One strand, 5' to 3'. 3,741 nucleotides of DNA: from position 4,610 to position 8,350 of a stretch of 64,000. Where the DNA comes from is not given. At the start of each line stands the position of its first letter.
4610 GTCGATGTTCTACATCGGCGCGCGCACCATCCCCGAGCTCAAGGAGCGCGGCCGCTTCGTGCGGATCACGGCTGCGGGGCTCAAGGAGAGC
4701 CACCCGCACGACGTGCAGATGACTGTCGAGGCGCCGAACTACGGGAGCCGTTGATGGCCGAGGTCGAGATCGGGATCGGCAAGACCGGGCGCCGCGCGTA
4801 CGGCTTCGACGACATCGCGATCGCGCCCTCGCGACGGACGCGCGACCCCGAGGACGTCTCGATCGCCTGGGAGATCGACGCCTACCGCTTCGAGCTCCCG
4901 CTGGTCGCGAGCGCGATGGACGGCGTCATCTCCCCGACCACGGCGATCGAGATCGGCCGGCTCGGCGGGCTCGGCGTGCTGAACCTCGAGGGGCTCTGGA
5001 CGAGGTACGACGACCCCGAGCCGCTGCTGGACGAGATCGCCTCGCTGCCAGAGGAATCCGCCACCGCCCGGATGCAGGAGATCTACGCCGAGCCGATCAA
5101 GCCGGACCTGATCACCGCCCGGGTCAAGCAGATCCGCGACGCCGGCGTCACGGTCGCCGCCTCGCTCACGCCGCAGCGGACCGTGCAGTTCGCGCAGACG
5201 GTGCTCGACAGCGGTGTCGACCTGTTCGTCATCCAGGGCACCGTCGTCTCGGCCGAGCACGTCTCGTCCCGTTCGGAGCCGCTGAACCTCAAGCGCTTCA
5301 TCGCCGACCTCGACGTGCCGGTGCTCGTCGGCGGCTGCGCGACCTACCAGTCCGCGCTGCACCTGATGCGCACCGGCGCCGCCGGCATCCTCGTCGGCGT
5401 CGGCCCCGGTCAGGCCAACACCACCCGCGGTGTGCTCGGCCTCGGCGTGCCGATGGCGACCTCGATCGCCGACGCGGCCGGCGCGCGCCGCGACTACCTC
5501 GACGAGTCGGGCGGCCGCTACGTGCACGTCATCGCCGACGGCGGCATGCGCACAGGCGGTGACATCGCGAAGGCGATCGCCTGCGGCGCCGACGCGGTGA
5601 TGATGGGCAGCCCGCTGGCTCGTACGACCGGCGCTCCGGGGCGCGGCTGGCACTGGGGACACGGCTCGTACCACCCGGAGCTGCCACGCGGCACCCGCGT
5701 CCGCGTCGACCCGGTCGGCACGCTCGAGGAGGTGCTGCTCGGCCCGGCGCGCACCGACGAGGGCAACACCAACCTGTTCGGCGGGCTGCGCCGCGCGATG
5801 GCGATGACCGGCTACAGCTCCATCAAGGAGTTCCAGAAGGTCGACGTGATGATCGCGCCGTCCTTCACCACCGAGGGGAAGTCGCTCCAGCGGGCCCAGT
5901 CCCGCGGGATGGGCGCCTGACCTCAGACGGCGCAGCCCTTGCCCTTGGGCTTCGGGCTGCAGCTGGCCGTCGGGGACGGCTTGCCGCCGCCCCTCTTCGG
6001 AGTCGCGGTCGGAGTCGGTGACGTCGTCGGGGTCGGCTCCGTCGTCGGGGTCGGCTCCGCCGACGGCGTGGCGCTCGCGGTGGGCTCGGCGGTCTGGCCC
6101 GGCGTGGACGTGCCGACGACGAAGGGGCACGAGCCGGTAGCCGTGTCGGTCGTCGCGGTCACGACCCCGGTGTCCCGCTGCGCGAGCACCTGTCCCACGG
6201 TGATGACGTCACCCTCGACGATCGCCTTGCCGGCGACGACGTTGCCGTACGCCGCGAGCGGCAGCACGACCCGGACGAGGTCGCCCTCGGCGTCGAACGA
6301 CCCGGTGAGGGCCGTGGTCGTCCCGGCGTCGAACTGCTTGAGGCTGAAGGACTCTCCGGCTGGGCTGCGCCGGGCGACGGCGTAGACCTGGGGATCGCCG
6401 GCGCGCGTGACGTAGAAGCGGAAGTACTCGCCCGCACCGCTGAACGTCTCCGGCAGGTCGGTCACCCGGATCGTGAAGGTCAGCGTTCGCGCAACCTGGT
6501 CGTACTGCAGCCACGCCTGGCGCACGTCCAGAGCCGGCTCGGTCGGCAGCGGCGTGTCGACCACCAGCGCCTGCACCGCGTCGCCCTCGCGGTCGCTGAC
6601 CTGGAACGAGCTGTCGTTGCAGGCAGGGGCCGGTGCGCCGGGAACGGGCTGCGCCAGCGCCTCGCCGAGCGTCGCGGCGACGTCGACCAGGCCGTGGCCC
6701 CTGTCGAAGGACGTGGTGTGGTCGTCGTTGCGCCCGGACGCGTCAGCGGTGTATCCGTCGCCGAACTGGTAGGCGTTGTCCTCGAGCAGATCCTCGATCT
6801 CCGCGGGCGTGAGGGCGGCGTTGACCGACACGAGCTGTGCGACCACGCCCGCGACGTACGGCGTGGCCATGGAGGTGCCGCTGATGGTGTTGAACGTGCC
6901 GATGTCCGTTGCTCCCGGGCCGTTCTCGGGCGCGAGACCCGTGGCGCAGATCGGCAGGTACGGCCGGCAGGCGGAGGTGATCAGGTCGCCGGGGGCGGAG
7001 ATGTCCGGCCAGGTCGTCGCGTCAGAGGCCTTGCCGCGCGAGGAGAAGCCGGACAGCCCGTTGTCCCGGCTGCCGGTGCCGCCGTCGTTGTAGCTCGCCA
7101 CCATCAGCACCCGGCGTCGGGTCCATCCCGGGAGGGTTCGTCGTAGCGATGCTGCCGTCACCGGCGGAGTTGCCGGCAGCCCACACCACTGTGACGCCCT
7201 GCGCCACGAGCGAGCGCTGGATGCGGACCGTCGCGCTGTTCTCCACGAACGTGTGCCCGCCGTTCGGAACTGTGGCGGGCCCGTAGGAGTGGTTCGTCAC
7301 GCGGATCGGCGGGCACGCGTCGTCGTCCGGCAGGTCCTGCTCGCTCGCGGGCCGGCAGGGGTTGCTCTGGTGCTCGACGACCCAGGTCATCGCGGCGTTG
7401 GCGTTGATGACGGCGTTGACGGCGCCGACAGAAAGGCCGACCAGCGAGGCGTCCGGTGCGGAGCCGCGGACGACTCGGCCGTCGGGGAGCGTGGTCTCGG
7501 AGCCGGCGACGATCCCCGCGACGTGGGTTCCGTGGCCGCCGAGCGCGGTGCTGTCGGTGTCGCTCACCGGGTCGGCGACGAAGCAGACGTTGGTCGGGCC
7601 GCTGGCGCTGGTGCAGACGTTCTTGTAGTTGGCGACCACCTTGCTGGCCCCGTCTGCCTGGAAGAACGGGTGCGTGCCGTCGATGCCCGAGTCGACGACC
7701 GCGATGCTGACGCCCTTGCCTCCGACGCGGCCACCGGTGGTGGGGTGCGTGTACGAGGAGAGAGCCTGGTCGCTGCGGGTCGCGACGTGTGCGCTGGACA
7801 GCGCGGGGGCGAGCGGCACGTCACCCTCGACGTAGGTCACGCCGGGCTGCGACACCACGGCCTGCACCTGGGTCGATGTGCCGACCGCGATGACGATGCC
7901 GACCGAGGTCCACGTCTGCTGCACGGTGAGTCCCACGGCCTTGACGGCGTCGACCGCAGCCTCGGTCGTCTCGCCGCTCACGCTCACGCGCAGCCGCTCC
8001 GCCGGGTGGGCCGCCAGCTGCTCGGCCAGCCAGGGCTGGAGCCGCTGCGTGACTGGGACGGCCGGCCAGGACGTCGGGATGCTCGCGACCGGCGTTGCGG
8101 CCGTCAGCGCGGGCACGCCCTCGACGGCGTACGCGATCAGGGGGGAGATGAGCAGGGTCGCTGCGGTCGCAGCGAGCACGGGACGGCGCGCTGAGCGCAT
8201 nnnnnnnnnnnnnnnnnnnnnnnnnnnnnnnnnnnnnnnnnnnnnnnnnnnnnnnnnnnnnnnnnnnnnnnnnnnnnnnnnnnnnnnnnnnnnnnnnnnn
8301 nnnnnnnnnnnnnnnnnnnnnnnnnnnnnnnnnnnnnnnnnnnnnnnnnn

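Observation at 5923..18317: A ~165-aa cysteine-bracketed module recurs four times in three exported proteins flanking guaA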

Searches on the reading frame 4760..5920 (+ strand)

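Call 70: search_protein_families(library=pfam, proteins=[window:4760-5920:+], max_evalue=0.001)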
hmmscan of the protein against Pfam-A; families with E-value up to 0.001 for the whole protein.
window:4760-5920:+ (386 aa): 7 families
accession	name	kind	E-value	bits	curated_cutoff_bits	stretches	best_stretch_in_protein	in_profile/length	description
PF00478.31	IMPDH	-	1.5e-43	149.6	25.6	1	14-296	2-249/345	IMP dehydrogenase / GMP reductase domain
PF01070.24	FMN_dh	-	1.5e-11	44.4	24.9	1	162-292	195-311/350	FMN-dependent dehydrogenase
PF01645.23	Glu_synthase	-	3.4e-06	26.9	20.4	1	228-284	252-305/369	Conserved region in glutamate synthase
PF03060.21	NMO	-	2.2e-05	24.4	28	0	255-289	194-228/331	Nitronate monooxygenase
PF05690.20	ThiG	-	0.00019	21.3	23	0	254-289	175-210/247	Thiazole biosynthesis protein ThiG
PF01207.24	Dus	-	0.00032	20.4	20.4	0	115-214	107-215/311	Dihydrouridine synthase (Dus)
PF04131.20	NanE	-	0.00046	19.9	27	0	254-289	144-179/192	Putative N-acetylmannosamine-6-phosphate epimerase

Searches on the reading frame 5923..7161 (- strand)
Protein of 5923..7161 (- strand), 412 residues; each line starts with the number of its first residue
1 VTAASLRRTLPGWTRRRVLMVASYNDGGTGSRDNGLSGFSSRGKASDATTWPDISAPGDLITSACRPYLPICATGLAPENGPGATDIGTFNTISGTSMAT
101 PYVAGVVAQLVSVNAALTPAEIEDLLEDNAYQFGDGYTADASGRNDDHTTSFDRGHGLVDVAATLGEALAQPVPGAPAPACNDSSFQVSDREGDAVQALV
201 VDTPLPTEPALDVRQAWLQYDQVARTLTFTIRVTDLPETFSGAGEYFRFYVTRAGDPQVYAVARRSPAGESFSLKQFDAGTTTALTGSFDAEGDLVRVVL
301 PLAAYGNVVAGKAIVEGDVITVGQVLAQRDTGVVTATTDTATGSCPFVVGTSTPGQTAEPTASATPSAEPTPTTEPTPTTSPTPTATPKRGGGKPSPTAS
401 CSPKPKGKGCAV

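Call 3: search_protein_families(library=pfam, proteins=[window:5923-7161:-], max_evalue=1)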
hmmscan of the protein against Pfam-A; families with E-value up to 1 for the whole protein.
window:5923-7161:- (412 aa): 1 family
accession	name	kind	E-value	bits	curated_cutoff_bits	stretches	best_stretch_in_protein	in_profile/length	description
PF00082.27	Peptidase_S8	-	7.7e-18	65.2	21.8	1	17-143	172-274/288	Subtilase family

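Call 4: search_protein_families(library=ncbifam, proteins=[window:5923-7161:-], max_evalue=1)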
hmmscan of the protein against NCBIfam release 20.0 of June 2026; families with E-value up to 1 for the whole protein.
window:5923-7161:- (412 aa): 11 families
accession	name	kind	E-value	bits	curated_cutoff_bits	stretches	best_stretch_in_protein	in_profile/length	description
NF033595.1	denti_PrtP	equivalog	2.3e-14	53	300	1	44-164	404-501/606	dentilisin complex serine proteinase subunit PrtP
TIGR03921.1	T7SS_mycosin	equivalog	1.3e-10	41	278.75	1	9-190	168-312/353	type VII secretion-associated serine protease mycosin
NF040809.1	germ_prot_CspBA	exception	6.2e-05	20.8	1250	1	6-111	394-473/1099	bifunctional germination protease/germinant receptor pseudoprotease CspBA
NF008084.0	PRK10819.1-5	equivalog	0.012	15.5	315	1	345-408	46-109/249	TonB system transport protein TonB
TIGR03895.1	protease_PatA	subfamily_domain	0.016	14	421.05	1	80-114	146-180/606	PatA/PatG family cyanobactin maturation protease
NF049966.1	QH_SP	equivalog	0.06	12.7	165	1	91-133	172-214/219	subtilisin-like serine protease QhpE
NF041528.1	strep_LAETG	domain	0.069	13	30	1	95-113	6-24/35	LAETG motif-containing sortase-dependent surface protein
NF037973.1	metallo_SslE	exception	0.18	9.1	3000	1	335-387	35-89/1519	lipoprotein metalloprotease SslE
NF040553.1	SGO_0316_fam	subfamily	0.41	8.2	1400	1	87-128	684-729/1486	SGO_0316/SGO_0317 family LPXTG-anchored serine peptidase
NF033186.1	internalin_K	exception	0.45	8.9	1100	1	357-386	511-540/604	class 1 internalin InlK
NF052345.1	S_layer_anammox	exception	0.84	6.8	1400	0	333-393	1255-1313/1596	Kustd1514 family S-layer glycoprotein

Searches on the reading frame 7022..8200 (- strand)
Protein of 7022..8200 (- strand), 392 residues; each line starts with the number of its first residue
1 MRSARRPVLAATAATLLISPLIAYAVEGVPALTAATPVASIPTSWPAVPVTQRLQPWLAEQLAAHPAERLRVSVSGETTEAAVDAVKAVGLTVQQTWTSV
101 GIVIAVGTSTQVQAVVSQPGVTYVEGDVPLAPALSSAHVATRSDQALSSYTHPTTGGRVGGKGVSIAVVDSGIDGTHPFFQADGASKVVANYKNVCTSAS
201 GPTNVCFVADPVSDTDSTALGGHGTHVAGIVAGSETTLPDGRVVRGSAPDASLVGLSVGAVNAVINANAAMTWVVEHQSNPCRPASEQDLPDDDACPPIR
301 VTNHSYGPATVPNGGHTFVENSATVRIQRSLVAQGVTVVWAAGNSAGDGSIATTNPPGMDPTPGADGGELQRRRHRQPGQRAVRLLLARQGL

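Call 3: search_protein_families(library=pfam, proteins=[window:7022-8200:-], max_evalue=1)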
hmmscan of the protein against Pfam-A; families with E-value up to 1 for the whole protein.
window:7022-8200:- (392 aa): 1 family
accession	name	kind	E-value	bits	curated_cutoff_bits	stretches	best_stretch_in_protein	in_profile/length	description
PF00082.27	Peptidase_S8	-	1.1e-19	71.4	21.8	1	161-349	1-159/288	Subtilase family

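Call 4: search_protein_families(library=ncbifam, proteins=[window:7022-8200:-], max_evalue=1)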
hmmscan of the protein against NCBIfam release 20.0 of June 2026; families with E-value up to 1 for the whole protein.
window:7022-8200:- (392 aa): 4 families
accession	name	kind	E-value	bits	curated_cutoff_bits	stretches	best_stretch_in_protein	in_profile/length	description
NF040809.1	germ_prot_CspBA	exception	1.7e-07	29.3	1250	2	159-269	649-767/1099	bifunctional germination protease/germinant receptor pseudoprotease CspBA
NF040553.1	SGO_0316_fam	subfamily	2.4e-06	25.5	1400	2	212-258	352-396/1486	SGO_0316/SGO_0317 family LPXTG-anchored serine peptidase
NF033595.1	denti_PrtP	equivalog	8.3e-06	24.7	300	1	121-232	153-259/606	dentilisin complex serine proteinase subunit PrtP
NF040808.2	CspC_non_triad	exception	1.1e-05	24.1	675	1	150-209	84-144/556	bile acid germinant receptor pseudoprotease CspC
